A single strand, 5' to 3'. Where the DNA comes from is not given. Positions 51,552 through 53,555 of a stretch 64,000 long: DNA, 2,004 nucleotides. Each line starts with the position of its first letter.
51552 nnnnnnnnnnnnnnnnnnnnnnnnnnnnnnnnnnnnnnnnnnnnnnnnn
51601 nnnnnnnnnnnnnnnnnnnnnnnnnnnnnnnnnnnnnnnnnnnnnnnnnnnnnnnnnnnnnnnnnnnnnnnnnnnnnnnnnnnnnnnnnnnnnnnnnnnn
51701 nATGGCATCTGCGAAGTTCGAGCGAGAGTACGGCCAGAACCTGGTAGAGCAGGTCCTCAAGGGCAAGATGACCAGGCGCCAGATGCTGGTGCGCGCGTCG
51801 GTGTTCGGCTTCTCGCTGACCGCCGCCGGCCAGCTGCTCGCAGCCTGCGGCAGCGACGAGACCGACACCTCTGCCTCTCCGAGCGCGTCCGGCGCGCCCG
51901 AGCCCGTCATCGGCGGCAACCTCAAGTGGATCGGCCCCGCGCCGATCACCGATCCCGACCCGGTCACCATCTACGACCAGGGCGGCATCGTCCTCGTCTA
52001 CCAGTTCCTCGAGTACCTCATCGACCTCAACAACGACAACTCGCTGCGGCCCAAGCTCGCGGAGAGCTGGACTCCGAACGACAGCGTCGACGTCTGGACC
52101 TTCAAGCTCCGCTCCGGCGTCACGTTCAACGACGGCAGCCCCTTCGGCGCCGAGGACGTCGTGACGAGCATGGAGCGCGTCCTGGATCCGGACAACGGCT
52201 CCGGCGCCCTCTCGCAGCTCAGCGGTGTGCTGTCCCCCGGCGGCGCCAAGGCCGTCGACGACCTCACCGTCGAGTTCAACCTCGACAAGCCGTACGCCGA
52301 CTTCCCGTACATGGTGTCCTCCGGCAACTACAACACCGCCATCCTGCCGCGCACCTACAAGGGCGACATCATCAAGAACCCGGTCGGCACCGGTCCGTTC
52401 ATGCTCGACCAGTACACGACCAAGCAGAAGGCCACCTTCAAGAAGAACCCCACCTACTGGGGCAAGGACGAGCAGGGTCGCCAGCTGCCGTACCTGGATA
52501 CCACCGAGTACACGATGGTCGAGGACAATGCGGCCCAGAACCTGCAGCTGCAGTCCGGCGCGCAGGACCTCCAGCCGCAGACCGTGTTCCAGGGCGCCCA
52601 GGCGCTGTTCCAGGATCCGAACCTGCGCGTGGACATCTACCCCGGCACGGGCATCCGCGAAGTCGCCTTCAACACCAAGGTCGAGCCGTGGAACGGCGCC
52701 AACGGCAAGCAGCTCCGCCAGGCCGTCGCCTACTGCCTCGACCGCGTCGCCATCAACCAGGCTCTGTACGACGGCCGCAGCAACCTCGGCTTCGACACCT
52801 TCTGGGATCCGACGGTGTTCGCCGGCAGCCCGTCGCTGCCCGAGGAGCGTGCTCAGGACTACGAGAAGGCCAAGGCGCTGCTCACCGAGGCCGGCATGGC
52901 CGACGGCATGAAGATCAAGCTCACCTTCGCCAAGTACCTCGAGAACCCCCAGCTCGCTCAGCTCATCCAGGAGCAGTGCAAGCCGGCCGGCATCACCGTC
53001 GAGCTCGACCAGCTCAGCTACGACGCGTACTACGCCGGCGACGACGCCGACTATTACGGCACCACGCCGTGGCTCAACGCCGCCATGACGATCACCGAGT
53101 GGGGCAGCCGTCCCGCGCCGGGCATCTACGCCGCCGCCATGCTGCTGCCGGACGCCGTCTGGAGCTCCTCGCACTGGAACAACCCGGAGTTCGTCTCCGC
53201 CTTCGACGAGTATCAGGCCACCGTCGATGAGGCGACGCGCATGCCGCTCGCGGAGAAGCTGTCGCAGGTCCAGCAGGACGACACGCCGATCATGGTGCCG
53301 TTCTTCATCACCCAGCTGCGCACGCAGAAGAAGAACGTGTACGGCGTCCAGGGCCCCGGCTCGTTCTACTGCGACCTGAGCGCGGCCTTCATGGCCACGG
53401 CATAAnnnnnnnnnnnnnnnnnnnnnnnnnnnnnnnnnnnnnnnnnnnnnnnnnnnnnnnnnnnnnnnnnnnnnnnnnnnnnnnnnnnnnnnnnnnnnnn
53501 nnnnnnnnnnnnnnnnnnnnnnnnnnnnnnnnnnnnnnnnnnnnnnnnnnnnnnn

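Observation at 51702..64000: Possible anaerobic, corrinoid-dependent version of the proline-betaine / hydroxyproline-betaine catabolic module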

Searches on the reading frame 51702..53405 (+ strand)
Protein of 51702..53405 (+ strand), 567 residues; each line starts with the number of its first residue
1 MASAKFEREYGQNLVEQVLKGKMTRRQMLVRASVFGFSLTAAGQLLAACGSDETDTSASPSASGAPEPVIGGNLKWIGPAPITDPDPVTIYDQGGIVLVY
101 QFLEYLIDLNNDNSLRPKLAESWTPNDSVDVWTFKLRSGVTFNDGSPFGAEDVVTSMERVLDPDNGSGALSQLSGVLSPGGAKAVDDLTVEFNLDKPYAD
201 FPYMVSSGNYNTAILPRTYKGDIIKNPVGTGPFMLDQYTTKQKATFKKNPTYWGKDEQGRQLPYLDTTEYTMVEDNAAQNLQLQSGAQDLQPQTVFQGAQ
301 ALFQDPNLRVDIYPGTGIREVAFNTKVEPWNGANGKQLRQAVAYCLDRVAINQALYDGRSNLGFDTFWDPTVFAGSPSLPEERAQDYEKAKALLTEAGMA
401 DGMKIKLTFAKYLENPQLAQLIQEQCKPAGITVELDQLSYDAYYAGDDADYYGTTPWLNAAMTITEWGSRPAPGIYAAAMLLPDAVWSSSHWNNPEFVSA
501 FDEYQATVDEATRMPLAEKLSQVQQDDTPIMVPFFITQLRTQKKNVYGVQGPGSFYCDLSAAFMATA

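Call 7: search_protein_families(library=pfam, proteins=[window:51702-53405:+])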
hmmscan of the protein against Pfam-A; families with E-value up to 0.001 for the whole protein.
window:51702-53405:+ (567 aa): 1 family
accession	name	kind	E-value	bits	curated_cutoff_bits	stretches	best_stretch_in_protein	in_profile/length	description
PF00496.27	SBP_bac_5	-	1.3e-77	261.8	32.4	1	115-481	2-360/368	Bacterial extracellular solute-binding proteins, family 5 Middle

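Call 8: search_protein_families(library=ncbifam, proteins=[window:51702-53405:+])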
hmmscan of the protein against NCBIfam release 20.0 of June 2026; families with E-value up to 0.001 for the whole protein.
window:51702-53405:+ (567 aa): 12 families
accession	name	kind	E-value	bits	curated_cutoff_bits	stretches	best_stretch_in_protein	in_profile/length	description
NF045468.1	Opp5A_nikA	equivalog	1.7e-43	148.9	600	1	103-531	45-454/488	nickel ABC transporter substrate-binding protein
TIGR02294.1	nickel_nikA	equivalog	4.5e-32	111.2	393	1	102-445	35-386/501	nickel ABC transporter substrate-binding protein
NF011942.0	PRK15413.1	equivalog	7.2e-28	97.5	594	1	86-445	42-388/512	glutathione ABC transporter substrate-binding protein GsiB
NF047575.1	opine_bind_CntA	exception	2.2e-25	89.2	800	1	41-401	14-362/535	staphylopine-dependent metal ABC transporter substrate-binding lipoprotein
NF043070.1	DppA_dipep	equivalog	4.2e-25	88.3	1005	1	91-546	53-516/535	dipeptide ABC transporter periplasmic-binding protein DppA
NF011689.0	PRK15109.1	equivalog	2.2e-21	76.2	560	1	99-532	62-506/547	ABC transporter substrate-binding protein SapA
NF045467.1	Opp4A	equivalog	9e-21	73.7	650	1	68-549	31-541/556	oligopeptide ABC transporter substrate-binding protein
TIGR04028.1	SBP_KPN_01854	hypoth_equivalog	4.2e-20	71.8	468.5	1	114-436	43-380/509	TIGR04028 family ABC transporter substrate-binding protein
NF011684.0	PRK15104.1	equivalog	4e-18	65.4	947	1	101-551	68-526/543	oligopeptide ABC transporter substrate-binding protein OppA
NF007287.0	PRK09755.1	equivalog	2.2e-17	63.1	1098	1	86-449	47-424/535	ABC transporter substrate-binding protein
NF010149.0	PRK13626.1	equivalog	1.2e-11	44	476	1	94-242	142-280/552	HTH-type transcriptional regulator SgrR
NF043077.1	MMSYN1_0169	equivalog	0.00058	18.4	650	0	102-177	68-151/896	oligopeptide ABC transporter substrate-binding protein OppA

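Call 47: search_solved_structures(query=window:51702-53405:+, max_evalue=1e-15)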
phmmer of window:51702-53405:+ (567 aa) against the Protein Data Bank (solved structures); distinct sequences matched with E-value up to 1e-15: 37.
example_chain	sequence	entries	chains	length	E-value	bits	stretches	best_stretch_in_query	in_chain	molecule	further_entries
5u4o_A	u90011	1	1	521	2.7e-42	148.3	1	43-555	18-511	ABC transporter substrate-binding protein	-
8upi_A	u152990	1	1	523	6e-34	120.7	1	82-512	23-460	Peptide ABC transporter substrate-binding protein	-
6hlx_A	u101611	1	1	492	5.9e-30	107.5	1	105-551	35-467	AgaA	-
3t66_A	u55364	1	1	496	3.7e-28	101.6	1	104-521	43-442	Nickel ABC transporter (Nickel-binding protein)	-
1dpp_A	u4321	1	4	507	1.8e-27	99.3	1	89-548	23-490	DIPEPTIDE BINDING PROTEIN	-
8z1z_F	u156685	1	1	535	2.1e-27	99.1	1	89-548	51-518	Dipeptide-binding protein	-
8z1y_F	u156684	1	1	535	2.3e-27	99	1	89-548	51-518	Dipeptide-binding protein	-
1dpe_A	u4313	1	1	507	2.6e-27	98.8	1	89-548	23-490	DIPEPTIDE-BINDING PROTEIN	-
5isu_A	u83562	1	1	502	4.1e-26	94.8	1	61-533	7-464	Lmo0135 protein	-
3m8u_A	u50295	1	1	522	1.6e-25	92.9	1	111-521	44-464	Heme-binding protein A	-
1uqw_A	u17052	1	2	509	2.5e-25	92.2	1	83-523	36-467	PUTATIVE BINDING PROTEIN YLIB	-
5f1q_A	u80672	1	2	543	1.9e-24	89.3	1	89-548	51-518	Periplasmic dipeptide transport protein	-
6i3g_A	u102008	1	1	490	2.5e-22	82.3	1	118-550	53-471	ABC transporter, substrate-binding protein, family 5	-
6tfq_A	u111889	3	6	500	2.8e-22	82.2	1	96-444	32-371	ABC transporter substrate-binding protein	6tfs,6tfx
6ofq_A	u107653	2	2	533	9.5e-22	80.4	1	67-444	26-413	Heme-binding protein A / AI-2 binding protein A | Heme-binding protein A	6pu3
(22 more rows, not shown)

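Call 80: search_solved_structures(query=window:51702-53405:+, max_evalue=1e-26, show_alignments=5)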
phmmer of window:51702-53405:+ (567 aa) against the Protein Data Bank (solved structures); distinct sequences matched with E-value up to 1e-26: 8.
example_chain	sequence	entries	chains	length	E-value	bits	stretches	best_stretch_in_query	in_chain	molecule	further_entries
5u4o_A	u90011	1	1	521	2.7e-42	148.3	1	43-555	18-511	ABC transporter substrate-binding protein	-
8upi_A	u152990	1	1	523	6e-34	120.7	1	82-512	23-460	Peptide ABC transporter substrate-binding protein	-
6hlx_A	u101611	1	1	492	5.9e-30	107.5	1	105-551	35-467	AgaA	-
3t66_A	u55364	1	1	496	3.7e-28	101.6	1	104-521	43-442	Nickel ABC transporter (Nickel-binding protein)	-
1dpp_A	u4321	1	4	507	1.8e-27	99.3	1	89-548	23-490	DIPEPTIDE BINDING PROTEIN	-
8z1z_F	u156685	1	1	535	2.1e-27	99.1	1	89-548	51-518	Dipeptide-binding protein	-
8z1y_F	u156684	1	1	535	2.3e-27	99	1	89-548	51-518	Dipeptide-binding protein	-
1dpe_A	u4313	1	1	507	2.6e-27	98.8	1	89-548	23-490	DIPEPTIDE-BINDING PROTEIN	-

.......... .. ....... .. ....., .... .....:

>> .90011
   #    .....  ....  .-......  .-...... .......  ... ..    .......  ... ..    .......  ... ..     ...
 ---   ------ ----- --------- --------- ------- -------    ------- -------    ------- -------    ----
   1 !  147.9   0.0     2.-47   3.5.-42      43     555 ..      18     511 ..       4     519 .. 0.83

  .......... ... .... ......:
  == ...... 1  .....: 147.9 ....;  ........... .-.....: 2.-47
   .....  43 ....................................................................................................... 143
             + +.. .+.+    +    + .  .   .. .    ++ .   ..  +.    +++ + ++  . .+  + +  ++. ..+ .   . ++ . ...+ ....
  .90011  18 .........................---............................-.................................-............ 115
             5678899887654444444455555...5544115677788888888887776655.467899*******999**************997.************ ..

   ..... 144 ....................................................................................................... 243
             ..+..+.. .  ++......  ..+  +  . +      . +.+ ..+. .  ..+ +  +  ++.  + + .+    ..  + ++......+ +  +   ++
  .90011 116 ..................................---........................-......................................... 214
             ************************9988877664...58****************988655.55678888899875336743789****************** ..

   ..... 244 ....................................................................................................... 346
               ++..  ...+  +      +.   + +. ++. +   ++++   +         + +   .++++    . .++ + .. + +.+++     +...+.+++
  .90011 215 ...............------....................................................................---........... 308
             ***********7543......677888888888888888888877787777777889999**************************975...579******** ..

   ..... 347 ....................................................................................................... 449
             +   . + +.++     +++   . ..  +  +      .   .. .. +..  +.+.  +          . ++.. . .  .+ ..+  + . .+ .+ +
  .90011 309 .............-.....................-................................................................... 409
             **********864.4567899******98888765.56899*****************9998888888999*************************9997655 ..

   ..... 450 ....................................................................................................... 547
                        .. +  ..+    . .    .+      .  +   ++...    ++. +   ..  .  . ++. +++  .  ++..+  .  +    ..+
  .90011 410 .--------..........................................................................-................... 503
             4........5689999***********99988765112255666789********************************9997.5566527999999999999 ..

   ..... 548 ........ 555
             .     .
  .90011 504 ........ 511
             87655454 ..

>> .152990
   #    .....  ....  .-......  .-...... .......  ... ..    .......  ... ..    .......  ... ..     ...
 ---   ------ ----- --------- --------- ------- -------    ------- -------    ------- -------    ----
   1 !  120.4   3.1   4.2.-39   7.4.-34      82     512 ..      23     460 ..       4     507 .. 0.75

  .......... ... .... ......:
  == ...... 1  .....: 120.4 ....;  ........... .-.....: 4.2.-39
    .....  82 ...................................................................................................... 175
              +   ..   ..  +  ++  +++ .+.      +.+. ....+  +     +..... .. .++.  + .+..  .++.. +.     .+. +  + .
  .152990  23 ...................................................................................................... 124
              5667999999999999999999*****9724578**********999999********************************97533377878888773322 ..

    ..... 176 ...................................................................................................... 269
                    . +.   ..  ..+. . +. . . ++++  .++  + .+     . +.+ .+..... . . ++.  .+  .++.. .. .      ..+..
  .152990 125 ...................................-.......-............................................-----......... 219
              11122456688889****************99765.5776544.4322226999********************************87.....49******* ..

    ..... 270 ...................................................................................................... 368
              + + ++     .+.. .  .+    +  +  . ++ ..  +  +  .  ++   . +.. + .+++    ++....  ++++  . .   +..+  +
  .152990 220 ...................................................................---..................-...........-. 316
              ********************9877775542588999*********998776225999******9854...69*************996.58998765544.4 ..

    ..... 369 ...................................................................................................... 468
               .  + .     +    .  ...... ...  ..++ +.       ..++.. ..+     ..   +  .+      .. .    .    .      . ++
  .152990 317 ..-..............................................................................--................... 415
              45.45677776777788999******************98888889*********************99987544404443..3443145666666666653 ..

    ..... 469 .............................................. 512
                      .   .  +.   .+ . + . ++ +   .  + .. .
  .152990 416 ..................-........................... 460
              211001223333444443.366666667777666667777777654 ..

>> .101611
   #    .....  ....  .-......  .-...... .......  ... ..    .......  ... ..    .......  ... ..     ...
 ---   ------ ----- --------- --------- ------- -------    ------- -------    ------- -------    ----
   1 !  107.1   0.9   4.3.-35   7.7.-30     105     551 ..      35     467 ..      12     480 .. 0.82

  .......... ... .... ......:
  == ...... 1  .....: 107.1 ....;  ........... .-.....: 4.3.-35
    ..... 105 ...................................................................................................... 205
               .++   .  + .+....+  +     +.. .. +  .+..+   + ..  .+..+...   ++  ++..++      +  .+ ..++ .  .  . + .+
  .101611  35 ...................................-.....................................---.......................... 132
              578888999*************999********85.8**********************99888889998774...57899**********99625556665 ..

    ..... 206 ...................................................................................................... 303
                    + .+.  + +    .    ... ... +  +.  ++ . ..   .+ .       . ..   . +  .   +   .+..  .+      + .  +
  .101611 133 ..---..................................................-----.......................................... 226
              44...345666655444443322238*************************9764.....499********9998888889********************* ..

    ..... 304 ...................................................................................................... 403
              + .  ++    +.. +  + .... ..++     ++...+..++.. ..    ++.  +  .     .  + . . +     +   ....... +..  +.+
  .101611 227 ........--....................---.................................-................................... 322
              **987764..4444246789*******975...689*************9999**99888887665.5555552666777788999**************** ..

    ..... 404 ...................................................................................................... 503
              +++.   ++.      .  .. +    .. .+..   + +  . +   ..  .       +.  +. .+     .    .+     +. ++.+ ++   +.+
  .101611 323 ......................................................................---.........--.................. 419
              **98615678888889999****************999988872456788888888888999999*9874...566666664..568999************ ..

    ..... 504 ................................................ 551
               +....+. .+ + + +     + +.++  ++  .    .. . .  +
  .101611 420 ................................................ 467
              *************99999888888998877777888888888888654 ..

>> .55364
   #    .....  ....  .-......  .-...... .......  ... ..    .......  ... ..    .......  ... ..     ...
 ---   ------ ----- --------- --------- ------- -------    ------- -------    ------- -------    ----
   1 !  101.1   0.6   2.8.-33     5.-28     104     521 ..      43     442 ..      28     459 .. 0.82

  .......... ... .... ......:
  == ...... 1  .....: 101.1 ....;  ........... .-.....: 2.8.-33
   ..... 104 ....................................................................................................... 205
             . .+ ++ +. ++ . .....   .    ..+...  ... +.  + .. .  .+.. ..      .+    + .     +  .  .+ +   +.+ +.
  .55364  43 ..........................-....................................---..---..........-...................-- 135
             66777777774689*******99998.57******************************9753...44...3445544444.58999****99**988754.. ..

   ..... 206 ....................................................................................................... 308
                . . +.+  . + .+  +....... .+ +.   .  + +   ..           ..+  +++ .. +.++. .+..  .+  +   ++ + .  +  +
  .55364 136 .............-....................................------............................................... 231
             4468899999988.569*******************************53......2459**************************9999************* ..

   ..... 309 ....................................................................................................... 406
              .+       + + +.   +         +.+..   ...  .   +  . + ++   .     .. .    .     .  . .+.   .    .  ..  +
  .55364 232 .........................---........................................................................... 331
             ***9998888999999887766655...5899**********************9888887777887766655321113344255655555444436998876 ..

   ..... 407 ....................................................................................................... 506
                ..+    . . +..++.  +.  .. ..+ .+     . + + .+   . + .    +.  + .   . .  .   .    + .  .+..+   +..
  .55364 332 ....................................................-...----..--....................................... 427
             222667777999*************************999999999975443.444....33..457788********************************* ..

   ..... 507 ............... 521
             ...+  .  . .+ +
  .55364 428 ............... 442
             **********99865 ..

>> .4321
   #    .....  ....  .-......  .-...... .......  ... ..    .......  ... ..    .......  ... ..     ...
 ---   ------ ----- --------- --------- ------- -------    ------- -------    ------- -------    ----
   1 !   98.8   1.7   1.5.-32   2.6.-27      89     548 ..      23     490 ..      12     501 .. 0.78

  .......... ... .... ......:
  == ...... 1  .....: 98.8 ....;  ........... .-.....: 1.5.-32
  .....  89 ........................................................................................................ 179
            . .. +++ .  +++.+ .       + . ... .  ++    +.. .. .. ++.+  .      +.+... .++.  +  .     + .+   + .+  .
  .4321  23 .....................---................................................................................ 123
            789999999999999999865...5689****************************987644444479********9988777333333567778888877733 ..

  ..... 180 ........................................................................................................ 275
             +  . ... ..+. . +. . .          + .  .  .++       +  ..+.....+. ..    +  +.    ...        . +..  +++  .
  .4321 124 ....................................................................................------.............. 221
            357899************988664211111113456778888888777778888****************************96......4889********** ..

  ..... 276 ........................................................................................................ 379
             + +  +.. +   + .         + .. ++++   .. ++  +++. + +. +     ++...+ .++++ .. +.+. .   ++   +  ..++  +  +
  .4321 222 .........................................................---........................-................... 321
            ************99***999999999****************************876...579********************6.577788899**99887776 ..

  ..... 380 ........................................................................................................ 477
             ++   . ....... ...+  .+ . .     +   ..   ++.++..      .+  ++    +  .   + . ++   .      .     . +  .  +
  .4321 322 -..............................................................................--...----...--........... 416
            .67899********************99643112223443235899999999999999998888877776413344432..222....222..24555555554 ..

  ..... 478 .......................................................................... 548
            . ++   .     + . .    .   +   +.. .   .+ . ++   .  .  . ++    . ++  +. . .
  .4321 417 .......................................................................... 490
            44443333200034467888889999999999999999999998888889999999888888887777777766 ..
